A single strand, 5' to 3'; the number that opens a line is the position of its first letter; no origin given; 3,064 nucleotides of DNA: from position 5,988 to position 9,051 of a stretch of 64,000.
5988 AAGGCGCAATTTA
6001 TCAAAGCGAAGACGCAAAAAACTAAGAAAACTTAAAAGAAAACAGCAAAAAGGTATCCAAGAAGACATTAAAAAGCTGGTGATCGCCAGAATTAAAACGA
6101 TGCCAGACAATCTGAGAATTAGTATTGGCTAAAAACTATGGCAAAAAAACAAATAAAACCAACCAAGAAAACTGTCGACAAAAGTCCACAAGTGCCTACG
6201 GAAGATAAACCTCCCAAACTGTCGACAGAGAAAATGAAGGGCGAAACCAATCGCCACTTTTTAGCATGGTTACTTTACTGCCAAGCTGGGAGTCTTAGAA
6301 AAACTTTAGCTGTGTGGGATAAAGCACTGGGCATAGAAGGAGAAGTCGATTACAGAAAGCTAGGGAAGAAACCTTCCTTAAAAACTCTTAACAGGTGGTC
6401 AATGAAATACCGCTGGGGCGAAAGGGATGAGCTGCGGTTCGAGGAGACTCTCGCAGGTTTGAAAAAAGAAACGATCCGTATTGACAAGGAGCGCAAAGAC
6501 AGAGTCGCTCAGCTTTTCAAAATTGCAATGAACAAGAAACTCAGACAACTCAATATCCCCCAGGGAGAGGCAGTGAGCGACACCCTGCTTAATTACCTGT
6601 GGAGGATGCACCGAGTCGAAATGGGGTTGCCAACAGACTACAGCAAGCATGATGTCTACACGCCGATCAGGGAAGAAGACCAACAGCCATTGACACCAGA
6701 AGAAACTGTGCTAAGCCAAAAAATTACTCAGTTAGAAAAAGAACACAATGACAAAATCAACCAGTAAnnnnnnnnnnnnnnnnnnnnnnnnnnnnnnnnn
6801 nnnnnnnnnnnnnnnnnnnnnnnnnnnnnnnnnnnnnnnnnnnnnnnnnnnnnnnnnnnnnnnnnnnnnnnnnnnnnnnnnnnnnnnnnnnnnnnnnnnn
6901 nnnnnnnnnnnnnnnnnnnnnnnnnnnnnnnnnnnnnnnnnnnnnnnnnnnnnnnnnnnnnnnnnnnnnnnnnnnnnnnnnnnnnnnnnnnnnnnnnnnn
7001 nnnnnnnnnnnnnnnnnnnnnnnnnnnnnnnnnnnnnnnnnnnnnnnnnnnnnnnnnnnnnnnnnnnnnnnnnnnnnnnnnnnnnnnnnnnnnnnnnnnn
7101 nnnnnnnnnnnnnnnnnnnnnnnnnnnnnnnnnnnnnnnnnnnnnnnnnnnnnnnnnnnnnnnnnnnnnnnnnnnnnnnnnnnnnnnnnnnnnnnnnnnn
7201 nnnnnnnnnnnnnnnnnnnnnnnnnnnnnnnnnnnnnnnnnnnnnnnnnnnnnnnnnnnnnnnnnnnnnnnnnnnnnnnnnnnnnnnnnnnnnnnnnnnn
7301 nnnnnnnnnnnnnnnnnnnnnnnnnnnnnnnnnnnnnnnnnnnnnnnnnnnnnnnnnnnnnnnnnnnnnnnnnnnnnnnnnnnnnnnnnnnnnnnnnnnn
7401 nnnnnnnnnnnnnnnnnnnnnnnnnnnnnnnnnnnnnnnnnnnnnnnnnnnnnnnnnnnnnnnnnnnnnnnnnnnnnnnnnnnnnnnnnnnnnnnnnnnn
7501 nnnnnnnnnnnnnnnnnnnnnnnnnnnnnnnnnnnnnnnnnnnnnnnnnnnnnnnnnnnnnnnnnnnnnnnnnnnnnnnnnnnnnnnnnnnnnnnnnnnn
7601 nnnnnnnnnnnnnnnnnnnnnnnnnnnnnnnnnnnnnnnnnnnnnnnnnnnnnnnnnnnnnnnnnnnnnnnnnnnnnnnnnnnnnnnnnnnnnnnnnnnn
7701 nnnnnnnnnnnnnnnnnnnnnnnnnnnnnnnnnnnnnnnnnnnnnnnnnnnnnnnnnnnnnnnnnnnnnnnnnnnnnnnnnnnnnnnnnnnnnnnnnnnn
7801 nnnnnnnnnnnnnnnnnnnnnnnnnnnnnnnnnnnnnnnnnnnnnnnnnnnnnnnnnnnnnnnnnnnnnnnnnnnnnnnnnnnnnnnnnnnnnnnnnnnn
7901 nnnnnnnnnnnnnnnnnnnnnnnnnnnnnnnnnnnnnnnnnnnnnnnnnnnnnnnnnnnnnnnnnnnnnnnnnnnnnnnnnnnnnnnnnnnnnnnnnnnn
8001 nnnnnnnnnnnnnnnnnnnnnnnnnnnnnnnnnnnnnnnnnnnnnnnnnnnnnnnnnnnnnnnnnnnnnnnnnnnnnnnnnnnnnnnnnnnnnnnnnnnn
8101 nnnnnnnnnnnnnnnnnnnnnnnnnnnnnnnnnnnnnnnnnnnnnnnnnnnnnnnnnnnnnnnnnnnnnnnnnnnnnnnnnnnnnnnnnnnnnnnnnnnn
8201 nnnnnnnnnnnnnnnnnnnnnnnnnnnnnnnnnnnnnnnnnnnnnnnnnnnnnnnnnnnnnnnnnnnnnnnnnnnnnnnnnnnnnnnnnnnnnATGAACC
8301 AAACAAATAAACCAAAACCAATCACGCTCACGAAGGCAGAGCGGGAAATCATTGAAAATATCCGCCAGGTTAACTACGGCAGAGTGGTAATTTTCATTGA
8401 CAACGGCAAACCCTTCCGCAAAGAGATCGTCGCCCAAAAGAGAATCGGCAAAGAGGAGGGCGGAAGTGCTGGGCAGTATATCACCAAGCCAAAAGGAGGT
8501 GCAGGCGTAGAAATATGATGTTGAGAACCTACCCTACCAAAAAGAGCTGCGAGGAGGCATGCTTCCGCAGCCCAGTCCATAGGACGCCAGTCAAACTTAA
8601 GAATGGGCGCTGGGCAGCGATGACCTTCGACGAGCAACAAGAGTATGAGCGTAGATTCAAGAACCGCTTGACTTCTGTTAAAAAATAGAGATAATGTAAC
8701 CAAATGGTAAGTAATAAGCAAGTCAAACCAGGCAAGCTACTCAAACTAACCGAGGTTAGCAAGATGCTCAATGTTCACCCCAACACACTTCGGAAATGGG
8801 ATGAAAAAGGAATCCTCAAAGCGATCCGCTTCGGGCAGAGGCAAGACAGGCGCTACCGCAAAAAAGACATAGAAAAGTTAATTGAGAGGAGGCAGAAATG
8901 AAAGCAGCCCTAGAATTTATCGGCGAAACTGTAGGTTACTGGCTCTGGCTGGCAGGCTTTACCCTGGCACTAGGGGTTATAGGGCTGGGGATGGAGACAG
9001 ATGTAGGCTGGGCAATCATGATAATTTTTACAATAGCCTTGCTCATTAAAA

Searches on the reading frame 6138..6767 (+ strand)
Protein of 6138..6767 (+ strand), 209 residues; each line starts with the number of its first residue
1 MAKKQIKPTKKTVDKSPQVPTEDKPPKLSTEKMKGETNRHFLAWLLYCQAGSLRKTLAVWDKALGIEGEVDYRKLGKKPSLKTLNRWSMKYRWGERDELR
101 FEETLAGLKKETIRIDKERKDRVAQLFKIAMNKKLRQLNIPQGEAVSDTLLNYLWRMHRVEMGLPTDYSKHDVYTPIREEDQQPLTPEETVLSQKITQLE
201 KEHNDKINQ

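Call 13: search_protein_families(library=pfam, proteins=[window:6138-6767:+], max_evalue=0.01)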
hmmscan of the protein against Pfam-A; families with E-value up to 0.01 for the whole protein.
window:6138-6767:+ (209 aa): 0 families

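Call 48: search_protein_families(library=phrogs, proteins=[window:6138-6767:+], max_evalue=0.01)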
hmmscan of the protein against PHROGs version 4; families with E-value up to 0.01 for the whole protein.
window:6138-6767:+ (209 aa): 1 family
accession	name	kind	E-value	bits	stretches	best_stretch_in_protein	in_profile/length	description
phrog_6299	-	head and packaging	3.3e-06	28.2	1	29-131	9-93/193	terminase small subunit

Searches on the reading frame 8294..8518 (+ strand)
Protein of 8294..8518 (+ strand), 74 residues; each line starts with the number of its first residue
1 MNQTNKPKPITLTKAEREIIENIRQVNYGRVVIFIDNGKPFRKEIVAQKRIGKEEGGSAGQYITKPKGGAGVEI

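Call 47: search_protein_families(library=pfam, proteins=[window:8294-8518:+], max_evalue=0.1)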
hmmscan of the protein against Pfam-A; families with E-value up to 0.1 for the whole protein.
window:8294-8518:+ (74 aa): 1 family
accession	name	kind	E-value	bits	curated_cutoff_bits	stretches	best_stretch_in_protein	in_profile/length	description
PF10055.14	DUF2292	-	0.0086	16.1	22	1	17-39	3-25/37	Uncharacterized small protein (DUF2292)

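Call 48: search_protein_families(library=phrogs, proteins=[window:8294-8518:+], max_evalue=0.01)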
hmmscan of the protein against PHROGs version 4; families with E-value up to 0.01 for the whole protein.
window:8294-8518:+ (74 aa): 0 families

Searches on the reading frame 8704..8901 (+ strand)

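Call 47: search_protein_families(library=pfam, proteins=[window:8704-8901:+], max_evalue=0.1)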
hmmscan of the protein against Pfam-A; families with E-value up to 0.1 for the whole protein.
window:8704-8901:+ (65 aa): 6 families
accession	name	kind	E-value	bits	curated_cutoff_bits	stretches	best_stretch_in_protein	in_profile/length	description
PF12728.13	HTH_17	-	7.2e-12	45.8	27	1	12-63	1-50/51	Helix-turn-helix domain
PF13411.12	MerR_1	-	9.7e-10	38.9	21.6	1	14-59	2-46/69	MerR HTH family regulatory protein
PF00376.29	MerR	-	2.8e-08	33.9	28.2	1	17-51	4-38/38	MerR family regulatory protein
PF01527.26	HTH_Tnp_1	-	0.0096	16.6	24.1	1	14-35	25-46/75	Transposase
PF13384.12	HTH_23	-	0.033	14.4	24.6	1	14-32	19-37/50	Homeodomain-like domain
PF13556.12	HTH_30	-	0.054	13.7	27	1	15-30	15-30/59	PucR C-terminal helix-turn-helix domain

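Call 48: search_protein_families(library=phrogs, proteins=[window:8704-8901:+], max_evalue=0.01)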
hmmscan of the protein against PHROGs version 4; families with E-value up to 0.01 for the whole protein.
window:8704-8901:+ (65 aa): 16 families
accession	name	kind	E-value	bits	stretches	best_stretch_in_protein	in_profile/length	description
phrog_66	-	integration and excision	2.3e-09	38.4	1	3-64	84-144/412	excisionase and transcriptional regulator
phrog_11671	-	unknown function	2e-06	28.9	1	13-59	8-54/146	-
phrog_6620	-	integration and excision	2.9e-06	28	1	13-62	2-51/201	transposase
phrog_57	-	head and packaging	2.5e-05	25.2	1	4-63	4-62/199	terminase small subunit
phrog_668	-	DNA, RNA and nucleotide metabolism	5.3e-05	24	1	4-64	55-114/181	HTH DNA binding protein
phrog_4745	-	DNA, RNA and nucleotide metabolism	0.0001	23.1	1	5-64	24-88/107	DNA binding protein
phrog_597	-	DNA, RNA and nucleotide metabolism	0.00035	21.6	1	3-64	103-165/200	DNA binding protein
phrog_10045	-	DNA, RNA and nucleotide metabolism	0.00042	21.1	1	11-60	19-67/74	HTH DNA binding protein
phrog_2907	-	integration and excision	0.00058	21.3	1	11-53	5-48/117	excisionase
phrog_7735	-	integration and excision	0.00068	21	1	10-61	3-51/99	excisionase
phrog_8008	-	DNA, RNA and nucleotide metabolism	0.00091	19.9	1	16-43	18-45/66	DNA binding protein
phrog_1729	-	unknown function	0.0019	19.3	1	16-62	96-140/142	-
phrog_2474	-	transcription regulation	0.0029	18.5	1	10-59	46-95/118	MerR-like transcriptional regulator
phrog_10458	-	unknown function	0.0033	18.6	1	11-61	38-88/91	-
phrog_20793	-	unknown function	0.0033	18.5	1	17-59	12-54/86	-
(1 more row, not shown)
